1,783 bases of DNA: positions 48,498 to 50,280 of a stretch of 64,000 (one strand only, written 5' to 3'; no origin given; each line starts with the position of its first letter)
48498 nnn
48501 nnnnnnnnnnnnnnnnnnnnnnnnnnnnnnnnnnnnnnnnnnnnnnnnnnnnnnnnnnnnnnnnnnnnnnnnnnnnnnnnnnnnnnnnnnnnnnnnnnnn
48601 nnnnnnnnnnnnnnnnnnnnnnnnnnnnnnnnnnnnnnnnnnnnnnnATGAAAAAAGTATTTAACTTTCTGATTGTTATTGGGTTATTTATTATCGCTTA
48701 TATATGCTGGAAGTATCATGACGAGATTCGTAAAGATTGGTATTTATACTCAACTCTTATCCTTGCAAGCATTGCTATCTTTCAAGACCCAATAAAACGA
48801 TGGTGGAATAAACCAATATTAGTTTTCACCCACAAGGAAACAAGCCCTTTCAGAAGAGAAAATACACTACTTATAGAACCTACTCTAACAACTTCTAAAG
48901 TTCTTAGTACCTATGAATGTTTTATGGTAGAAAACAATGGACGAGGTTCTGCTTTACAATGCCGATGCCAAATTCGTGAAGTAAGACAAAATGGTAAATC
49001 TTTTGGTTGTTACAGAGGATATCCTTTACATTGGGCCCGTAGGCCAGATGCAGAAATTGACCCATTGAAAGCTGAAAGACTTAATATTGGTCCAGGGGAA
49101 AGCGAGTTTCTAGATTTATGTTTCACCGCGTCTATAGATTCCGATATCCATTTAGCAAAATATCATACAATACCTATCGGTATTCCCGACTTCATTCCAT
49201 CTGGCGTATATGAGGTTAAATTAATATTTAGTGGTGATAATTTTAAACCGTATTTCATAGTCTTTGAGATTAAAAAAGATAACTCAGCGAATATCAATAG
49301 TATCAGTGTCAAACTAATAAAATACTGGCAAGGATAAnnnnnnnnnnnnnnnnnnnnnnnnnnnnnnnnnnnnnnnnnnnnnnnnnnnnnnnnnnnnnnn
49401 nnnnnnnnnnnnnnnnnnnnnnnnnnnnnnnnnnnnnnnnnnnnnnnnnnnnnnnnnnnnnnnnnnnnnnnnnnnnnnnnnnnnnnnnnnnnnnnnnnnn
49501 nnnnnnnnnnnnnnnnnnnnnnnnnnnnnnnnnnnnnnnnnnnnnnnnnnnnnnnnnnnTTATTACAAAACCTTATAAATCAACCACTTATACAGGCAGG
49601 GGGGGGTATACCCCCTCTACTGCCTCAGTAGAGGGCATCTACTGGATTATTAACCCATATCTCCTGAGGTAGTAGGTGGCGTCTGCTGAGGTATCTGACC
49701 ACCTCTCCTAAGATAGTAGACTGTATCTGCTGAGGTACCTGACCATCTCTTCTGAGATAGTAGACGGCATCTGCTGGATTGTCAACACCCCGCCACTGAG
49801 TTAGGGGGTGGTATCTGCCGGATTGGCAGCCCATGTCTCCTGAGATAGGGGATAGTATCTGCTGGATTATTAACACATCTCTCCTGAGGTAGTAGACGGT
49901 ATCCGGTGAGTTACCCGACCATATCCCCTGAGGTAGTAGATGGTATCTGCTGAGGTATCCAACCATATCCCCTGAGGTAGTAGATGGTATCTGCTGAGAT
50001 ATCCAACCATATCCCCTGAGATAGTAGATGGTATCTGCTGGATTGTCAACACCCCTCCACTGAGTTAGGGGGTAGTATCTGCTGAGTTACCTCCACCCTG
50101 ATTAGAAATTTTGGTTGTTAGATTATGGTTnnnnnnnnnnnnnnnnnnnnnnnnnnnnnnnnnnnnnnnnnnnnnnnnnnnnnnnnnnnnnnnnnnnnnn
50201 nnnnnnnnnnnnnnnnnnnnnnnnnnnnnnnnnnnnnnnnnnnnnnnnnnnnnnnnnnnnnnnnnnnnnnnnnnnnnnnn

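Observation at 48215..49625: G-run / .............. palindromes mark the inner edges of the cassette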

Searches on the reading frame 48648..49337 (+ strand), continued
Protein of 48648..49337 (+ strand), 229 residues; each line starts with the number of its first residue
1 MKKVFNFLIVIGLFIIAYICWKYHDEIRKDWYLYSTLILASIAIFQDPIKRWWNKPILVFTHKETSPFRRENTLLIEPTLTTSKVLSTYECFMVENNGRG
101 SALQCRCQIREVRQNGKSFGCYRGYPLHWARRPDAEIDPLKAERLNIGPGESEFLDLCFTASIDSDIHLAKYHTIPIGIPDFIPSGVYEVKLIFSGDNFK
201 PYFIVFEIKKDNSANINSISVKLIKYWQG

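Call 90: find_encoding_contigs(protein=P0156, flank=3000, max_places=2)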
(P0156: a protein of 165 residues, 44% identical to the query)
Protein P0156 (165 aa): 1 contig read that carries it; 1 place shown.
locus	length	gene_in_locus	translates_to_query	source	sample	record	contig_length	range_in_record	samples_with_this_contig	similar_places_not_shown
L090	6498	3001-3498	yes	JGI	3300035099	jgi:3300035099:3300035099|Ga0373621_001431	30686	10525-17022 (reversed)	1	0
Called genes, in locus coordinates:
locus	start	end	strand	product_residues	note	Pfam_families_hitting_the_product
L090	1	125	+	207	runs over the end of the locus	PF00565:SNase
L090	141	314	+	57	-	-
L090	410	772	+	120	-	PF01740:STAS, PF13466:STAS_2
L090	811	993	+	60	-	-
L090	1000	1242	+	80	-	PF10771:DUF2582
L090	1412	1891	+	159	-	PF01740:STAS, PF13466:STAS_2 (faint)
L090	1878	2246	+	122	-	PF00072:Response_reg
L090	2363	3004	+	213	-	-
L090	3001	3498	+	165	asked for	PF10771:DUF2582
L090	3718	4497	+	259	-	-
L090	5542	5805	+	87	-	PF13384:HTH_23, PF13518:HTH_28 (weak), PF13551:HTH_29 (weak)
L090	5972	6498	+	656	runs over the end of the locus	PF02706:Wzz, PF13807:GNVR, PF01656:CbiA (weak), PF10609:ParA (faint), PF13614:AAA_31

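Call 97: search_solved_structures(query=L001:11545-12069:+, max_evalue=1)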
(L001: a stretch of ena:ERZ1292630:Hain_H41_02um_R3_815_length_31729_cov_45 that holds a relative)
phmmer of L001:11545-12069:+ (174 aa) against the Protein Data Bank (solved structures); distinct sequences matched with E-value up to 1: 11.
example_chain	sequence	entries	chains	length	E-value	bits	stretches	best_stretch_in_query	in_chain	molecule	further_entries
2l02_A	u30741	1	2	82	0.0043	19.9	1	104-154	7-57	Uncharacterized protein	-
5wuq_C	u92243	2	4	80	0.17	14.7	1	27-65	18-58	Anti-sigma-W factor RsiW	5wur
2ci8_A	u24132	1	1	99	0.32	13.8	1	8-41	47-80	CYTOPLASMIC PROTEIN NCK1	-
2ci9_A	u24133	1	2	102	0.34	13.7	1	8-41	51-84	CYTOPLASMIC PROTEIN NCK1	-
8y3z_A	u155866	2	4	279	0.72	12.7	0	62-114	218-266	Fatty acid metabolism regulator protein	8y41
1hw1_A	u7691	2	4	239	0.75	12.6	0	57-118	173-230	FATTY ACID METABOLISM REGULATOR PROTEIN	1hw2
1e2x_A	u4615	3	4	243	0.77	12.6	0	57-118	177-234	FATTY ACID METABOLISM REGULATOR PROTEIN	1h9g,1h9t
3riu_C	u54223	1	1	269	0.81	12.5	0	46-115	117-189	Translin associated factor X, isoform B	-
9wfi_A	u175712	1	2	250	0.82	12.5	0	57-118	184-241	Uncharacterized HTH-type transcriptional regulator Rv0494,Fatty acid metabolism regulator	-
4p9u_E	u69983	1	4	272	0.87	12.4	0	62-114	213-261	Fatty acid metabolism regulator protein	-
4p96_A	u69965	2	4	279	0.88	12.4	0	62-114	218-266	Fatty acid metabolism regulator protein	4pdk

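Call 114: predict_structure(alignment_id=A5)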
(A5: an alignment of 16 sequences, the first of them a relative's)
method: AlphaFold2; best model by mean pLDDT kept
length: 178 residues; sequences in the alignment: 16
mean_pLDDT: 84.0   pTM: 0.45
mean pLDDT of the five models: 84.0, 80.0, 79.3, 79.2, 79.1
residues with pLDDT >= 90: 72; 70-90: 86; 50-70: 9; < 50: 11
segments of 3 or more residues with pLDDT < 50: 1-11
pLDDT, mean of each block of 10 residues (from residue 1): 42 75 88 89 91 88 87 89 74 75 77 92 93 91 91 92 93 85
secondary structure, 60 per line:
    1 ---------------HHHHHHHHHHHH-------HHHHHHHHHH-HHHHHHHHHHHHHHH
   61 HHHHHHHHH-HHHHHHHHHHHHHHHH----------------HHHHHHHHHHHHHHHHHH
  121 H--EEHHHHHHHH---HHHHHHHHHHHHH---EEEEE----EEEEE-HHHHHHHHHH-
elements in order: H16-27 H35-44 H46-69 H71-86 H103-121 H126-133 H137-149 E153-157 E162-166 H168-177

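Call 116: fold_search(model_id=the predicted structure, library=pdb)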
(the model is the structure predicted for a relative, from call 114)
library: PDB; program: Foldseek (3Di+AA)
matches with E <= 10: 1825; with E <= 0.001: 4
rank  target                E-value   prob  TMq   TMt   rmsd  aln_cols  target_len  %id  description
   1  4rs8_A                2.4e-04  1.00  0.36  0.73   1.7        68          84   22  Apo structure of novel pNOB8 plasmid centromere binding protein (released 2015-09-16)
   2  3pqj_A                6.9e-04  1.00  0.35  0.61  12.2       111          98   19  Crystal Structure of the transcriptional repressor BigR from Xylella fastidiosa (released 2011-06-01)
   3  4rs8_B                9.2e-04  1.00  0.35  0.73   1.9        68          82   22  Apo structure of novel pNOB8 plasmid centromere binding protein (released 2015-09-16)
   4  3jth_B                9.2e-04  1.00  0.35  0.64  12.4       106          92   14  Crystal structure of a transcriptional regulator HlyU from Vibrio vulnificus CMCP6 (released 2010-03-16)
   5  3pqk_F                1.2e-03  1.00  0.36  0.61  12.7       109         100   19  Crystal Structure of the transcriptional repressor BigR from Xylella fastidiosa (released 2011-06-01)
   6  6pco_A                1.2e-03  1.00  0.35  0.45  16.7       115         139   13  Mechanism for regulation of DNA binding of Bordetella bronchiseptica BpsR by 6-hydroxynicotinic acid (released 2019-11-06)
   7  5yi0_A                1.2e-03  1.00  0.37  0.45  12.8       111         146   15  Structure of Lactococcus lactis ZitR, C30AH42A mutant (released 2017-12-06)
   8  5k5q_B                1.4e-03  1.00  0.36  0.67   5.6        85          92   22  Structure of AspA-DNA complex: novel centromere bindng protein-centromere complex (released 2016-06-01)
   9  5k5q_D                1.4e-03  1.00  0.36  0.67   5.7        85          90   22  Structure of AspA-DNA complex: novel centromere bindng protein-centromere complex (released 2016-06-01)
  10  6pco_B                1.4e-03  1.00  0.35  0.45  16.7       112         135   13  Mechanism for regulation of DNA binding of Bordetella bronchiseptica BpsR by 6-hydroxynicotinic acid (released 2019-11-06)
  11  6fi9_A                1.6e-03  1.00  0.34  0.41  15.2       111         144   14  Crystal Structure of a zinc-responsive MarR family member, Lactococcus lactis ZitR (released 2019-02-20)
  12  3cuo_D                1.6e-03  1.00  0.34  0.61  12.5       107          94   13  Crystal structure of the predicted DNA-binding transcriptional regulator from E. coli (released 2008-06-17)
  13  5yhx_A                1.6e-03  1.00  0.34  0.41  15.5       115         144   14  Structure of Lactococcus lactis ZitR, wild type (released 2017-12-06)
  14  5k5q_A                1.7e-03  1.00  0.36  0.68   5.1        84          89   21  Structure of AspA-DNA complex: novel centromere bindng protein-centromere complex (released 2016-06-01)
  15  3pqk_B                1.8e-03  1.00  0.35  0.61  12.7       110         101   19  Crystal Structure of the transcriptional repressor BigR from Xylella fastidiosa (released 2011-06-01)
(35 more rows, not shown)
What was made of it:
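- Closest known: Partition centromeres made of tandem repeats and bound by small DNA-binding proteins. Same: The DUF2582 domain's best structural match is AspA (call 116).
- ArsR and MarR winged helices follow (calls 114, 116).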

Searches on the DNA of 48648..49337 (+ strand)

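Call 78: search_dna_similar(query=L001:12070-12520:+, collection=plasmids, mode=distant, max_evalue=0.001, max_rows=20)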
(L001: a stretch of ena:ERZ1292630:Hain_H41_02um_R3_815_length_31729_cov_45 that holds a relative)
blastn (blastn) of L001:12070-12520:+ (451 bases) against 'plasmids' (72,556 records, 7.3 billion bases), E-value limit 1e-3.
Records with a match: 1; places in all: 1; records where one place covers at least 80% of the query: 0.
Best place of each record, by identity: 80-90% 1.
By first word of the organism name: Anoxybacillus 1.
By predicted mobility (MOB-suite, as given by PLSDB): non-mobilizable 1.
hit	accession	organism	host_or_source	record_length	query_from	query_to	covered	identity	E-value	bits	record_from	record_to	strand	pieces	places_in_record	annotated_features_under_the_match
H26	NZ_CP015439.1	Anoxybacillus amylolyticus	Microbial isolate,soil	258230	371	420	11%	86.0%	8e-4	53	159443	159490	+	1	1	hypothetical protein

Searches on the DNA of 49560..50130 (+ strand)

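Call 79: search_dna_similar(query=window:49560-50130:+, collection=plasmids, mode=distant, max_evalue=0.001, max_rows=20)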
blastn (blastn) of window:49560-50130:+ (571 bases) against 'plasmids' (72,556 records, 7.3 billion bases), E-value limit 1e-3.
No match.
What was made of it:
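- BLAST of the arrays against PLSDB found nothing (calls 78, 79).
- Tried and rejected: One marginal hit, then none (calls 78, 79).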
